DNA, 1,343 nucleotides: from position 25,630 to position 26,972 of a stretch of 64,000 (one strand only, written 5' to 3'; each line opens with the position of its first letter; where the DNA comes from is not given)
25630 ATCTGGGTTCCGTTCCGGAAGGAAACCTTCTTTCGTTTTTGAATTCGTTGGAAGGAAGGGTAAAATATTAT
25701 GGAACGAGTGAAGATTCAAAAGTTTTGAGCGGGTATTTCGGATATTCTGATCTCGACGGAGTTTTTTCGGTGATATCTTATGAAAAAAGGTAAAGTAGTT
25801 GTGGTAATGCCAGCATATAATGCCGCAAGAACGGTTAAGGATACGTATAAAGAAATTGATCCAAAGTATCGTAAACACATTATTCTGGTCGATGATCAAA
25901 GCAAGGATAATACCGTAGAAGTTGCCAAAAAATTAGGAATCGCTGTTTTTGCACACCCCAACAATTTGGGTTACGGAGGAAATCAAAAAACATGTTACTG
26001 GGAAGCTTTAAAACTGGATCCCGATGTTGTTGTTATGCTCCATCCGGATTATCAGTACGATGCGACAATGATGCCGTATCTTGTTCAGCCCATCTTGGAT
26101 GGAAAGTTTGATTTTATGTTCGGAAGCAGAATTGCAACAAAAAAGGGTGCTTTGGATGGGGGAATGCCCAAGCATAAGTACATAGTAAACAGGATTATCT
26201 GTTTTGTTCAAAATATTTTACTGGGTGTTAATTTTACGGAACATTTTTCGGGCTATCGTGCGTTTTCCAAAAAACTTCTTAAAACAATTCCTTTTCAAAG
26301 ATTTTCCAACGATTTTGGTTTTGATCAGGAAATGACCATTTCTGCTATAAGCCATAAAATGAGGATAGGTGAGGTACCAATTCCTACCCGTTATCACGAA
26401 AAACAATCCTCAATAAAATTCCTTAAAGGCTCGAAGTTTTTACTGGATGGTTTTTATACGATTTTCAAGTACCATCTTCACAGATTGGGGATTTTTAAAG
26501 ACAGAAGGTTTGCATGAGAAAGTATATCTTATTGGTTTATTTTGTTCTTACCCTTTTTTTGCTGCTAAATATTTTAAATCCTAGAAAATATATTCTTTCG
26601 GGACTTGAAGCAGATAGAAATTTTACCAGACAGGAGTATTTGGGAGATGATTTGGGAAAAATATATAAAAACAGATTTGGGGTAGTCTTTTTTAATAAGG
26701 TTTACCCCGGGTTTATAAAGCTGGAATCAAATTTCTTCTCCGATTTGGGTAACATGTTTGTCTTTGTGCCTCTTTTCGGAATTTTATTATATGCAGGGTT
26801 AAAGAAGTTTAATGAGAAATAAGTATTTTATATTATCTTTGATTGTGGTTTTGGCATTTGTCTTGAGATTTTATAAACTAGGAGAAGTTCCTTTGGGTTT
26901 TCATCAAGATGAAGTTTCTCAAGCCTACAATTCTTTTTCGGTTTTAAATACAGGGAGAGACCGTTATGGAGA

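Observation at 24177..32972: Five tandem PMT/ArnT-like GT-C paralogs headed by a DPM1-like synthase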

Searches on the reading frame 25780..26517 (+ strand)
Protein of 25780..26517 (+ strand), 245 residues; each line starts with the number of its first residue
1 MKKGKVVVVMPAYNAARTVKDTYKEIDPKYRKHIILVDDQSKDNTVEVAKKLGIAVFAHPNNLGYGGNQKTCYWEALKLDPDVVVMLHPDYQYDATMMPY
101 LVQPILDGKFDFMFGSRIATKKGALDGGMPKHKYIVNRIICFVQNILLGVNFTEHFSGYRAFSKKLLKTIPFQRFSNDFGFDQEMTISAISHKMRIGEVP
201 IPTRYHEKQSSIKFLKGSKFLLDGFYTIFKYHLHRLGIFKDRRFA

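Call 5: search_protein_families(library=pfam, proteins=[window:25780-26517:+], max_evalue=0.01)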
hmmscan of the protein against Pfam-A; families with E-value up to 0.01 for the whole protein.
window:25780-26517:+ (245 aa): 2 families
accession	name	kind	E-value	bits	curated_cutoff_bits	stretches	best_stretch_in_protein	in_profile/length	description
PF00535.33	Glycos_transf_2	-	9.9e-19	68.3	23.3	1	8-169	2-166/168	Glycosyl transferase family 2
PF13641.12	Glyco_tranf_2_3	-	0.0012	19.3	27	0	6-104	3-110/230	Glycosyltransferase like family 2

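Call 14: search_protein_families(library=ncbifam, proteins=[window:25780-26517:+], max_evalue=0.01)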
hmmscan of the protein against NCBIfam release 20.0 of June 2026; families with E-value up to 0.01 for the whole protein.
window:25780-26517:+ (245 aa): 12 families
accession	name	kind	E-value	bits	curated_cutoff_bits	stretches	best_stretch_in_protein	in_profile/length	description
TIGR04182.1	glyco_TIGR04182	equivalog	1.6e-26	93.4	325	1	5-213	1-200/293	S-layer glycoprotein N-glycosyltransferase AglJ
NF058614.1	PPMAGASynPpgS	equivalog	3.5e-19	69.1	370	1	6-225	2-220/226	polyprenyl-phospho-N-acetylgalactosaminyl synthase PpgS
NF041391.1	DPhHxTase_Halo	equivalog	6e-14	51.5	375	1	10-215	1-195/213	dolichyl-phosphate hexose transferase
NF010496.0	PRK13915.1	equivalog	1.3e-09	37.5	262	1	4-112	31-150/307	glucosyl-3-phosphoglycerate synthase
TIGR04283.1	glyco_like_mftF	equivalog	1.3e-06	28.2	182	1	8-109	3-102/221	TIGR04283 family arsenosugar biosynthesis glycosyltransferase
NF047588.1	GlcsyltransPgfSStrep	equivalog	7.9e-06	25.3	500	1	5-172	2-169/308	glycosyltransferase PgfS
TIGR03469.1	HpnB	hypoth_equivalog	9.2e-05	21.6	379.25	1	5-53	45-96/386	hopene-associated glycosyltransferase HpnB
TIGR03937.1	PgaC_IcaA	equivalog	0.0001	21.4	422.3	1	5-53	46-96/407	poly-beta-1,6-N-acetyl-D-glucosamine synthase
NF047683.1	TeichurnBiosyTuaG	equivalog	0.0009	19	400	1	3-51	5-55/252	teichuronic acid biosynthesis protein TuaG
TIGR03965.1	mycofact_glyco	equivalog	0.0041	16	280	1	5-64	75-141/467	mycofactocin biosynthesis glycosyltransferase MftF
NF053739.1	GlytfEpsEBac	equivalog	0.0079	15.2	450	0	5-51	2-50/265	glycosyltransferase EpsE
NF007986.1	PRK10714.1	equivalog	0.0093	15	529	0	5-113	7-122/316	undecaprenyl-phosphate 4-deoxy-4-formamido-L-arabinose transferase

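Call 16: search_solved_structures(query=window:25780-26517:+, max_evalue=0.01, show_alignments=2)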
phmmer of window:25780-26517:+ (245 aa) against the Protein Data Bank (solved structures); distinct sequences matched with E-value up to 0.01: 1.
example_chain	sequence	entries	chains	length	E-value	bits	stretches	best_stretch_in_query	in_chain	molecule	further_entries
5mlz_A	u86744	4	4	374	4.2e-07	33.3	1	4-205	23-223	Dolichol monophosphate mannose synthase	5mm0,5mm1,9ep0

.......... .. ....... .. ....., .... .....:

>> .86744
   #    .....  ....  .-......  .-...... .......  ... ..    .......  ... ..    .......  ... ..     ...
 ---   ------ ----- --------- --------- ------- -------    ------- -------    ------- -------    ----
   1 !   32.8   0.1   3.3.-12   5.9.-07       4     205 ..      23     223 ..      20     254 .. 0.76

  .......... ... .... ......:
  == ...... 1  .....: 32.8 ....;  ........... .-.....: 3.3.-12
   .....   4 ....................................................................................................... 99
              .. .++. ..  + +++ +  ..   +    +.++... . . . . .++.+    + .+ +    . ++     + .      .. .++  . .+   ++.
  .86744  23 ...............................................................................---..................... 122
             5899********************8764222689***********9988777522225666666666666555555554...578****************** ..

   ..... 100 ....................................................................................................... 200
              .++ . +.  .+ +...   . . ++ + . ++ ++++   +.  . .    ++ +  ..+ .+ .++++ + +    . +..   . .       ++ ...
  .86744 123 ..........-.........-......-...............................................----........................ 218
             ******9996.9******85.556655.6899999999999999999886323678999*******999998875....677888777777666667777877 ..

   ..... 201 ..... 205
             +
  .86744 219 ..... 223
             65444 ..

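Call 79: list_cluster_members(proteins=[P0001, window:25780-26517:+, window:26514-26822:+])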
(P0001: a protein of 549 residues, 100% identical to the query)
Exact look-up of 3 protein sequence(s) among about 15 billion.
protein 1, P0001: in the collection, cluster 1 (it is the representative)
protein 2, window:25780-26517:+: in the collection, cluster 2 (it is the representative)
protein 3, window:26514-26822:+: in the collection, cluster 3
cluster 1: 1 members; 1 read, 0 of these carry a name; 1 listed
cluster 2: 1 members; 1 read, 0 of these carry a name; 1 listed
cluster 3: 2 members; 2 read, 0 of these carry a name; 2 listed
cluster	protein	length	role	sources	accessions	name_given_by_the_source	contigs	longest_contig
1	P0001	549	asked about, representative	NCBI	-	-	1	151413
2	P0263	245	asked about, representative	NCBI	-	-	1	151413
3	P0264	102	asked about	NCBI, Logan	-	-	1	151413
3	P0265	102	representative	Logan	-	-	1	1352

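Call 80: find_homologous_proteins(query=window:25780-26517:+, max_evalue=1e-20)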
Query window:25780-26517:+ (245 aa): 8000 proteins with E <= 1e-20 among 8000 candidates; the best 120 are listed.
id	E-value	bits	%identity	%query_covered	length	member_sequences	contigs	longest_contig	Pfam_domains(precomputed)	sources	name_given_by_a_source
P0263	4.9e-164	562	100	100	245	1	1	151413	PF00535.33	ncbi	-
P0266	2.6e-145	501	88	99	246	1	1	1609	PF00535.33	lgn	-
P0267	2.1e-142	491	86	98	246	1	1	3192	PF00535.33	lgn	-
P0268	1.8e-135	468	82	98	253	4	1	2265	PF00535.33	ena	-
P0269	3.3e-135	468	81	99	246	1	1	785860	PF00535.33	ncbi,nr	ncbi:MAG: glycosyl transferase family 2 [Patescibacteria group bacterium]|nr:MAG: glycosyl transfera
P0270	3.5e-135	467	83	98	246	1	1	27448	PF00535.33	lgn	-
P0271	4.3e-135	467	82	98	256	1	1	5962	PF00535.33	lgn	-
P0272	6.1e-135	467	81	99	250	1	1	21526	PF00535.33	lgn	-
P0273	1.2e-134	466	81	99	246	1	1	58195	PF00535.33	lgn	-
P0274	1.3e-134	466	82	99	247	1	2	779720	PF00535.33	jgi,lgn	jgi:glycosyltransferase involved in cell wall biosynthesis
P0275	3.8e-134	464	81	99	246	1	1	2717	PF00535.33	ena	-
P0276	7.8e-134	463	82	99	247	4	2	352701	PF00535.33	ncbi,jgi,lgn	jgi:glycosyltransferase involved in cell wall biosynthesis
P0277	6.0e-133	460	80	100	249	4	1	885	PF00535.33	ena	-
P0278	3.9e-132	457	81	98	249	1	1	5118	PF00535.33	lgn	-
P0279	8.8e-132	456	81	99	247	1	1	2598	PF00535.33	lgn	-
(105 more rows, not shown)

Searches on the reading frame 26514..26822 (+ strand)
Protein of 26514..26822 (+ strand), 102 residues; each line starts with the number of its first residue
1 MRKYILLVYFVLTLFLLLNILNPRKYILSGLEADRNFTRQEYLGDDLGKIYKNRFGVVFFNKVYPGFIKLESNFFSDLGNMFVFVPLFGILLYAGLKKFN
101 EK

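Call 5: search_protein_families(library=pfam, proteins=[window:26514-26822:+], max_evalue=0.01)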
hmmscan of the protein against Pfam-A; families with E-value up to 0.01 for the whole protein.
window:26514-26822:+ (102 aa): 1 family
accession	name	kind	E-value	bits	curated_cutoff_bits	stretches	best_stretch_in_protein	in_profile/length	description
PF22865.1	MgtS-like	-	0.0036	17.6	27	0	78-95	2-19/31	Small protein MgtS-like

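Call 14: search_protein_families(library=ncbifam, proteins=[window:26514-26822:+], max_evalue=0.01)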
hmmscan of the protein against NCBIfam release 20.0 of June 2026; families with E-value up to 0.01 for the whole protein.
window:26514-26822:+ (102 aa): 0 families

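Call 60: search_protein_families(library=pfam, proteins=[window:26514-26822:+], max_evalue=1)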
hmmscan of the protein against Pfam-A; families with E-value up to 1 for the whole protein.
window:26514-26822:+ (102 aa): 2 families
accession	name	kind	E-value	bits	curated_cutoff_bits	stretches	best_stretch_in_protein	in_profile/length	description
PF22865.1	MgtS-like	-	0.0036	17.6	27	1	78-95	2-19/31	Small protein MgtS-like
PF04892.17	VanZ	-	0.068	14.2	30.1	1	57-98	36-75/126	VanZ like family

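Call 78: search_protein_representatives(protein=window:26514-26822:+)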
Query: 102 residues. Proteins with E-value up to 0.001 (for the whole library): 22; up to 1e-10: 6; up to 1e-30: 0. The best 22 are listed.
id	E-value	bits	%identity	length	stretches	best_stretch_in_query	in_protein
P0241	1.0e-29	119.0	55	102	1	1-102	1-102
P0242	1.6e-26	108.8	55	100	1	1-99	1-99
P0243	5.4e-22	94.2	48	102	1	1-102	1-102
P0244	5.4e-19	84.6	57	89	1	1-79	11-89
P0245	8.1e-17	77.6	45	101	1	3-100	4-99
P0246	6.1e-16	74.8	43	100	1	2-99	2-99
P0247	4.2e-09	52.8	38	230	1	6-86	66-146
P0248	8.9e-09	51.8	36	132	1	6-78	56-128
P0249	1.4e-07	47.9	37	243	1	7-88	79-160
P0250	3.1e-07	46.8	41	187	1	7-80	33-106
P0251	1.6e-06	44.6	39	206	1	6-79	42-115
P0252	2.1e-05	40.9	37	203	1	3-81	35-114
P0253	9.7e-05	38.8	39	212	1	7-97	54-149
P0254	1.3e-04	38.4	37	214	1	6-81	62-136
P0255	1.4e-04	38.3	37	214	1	5-82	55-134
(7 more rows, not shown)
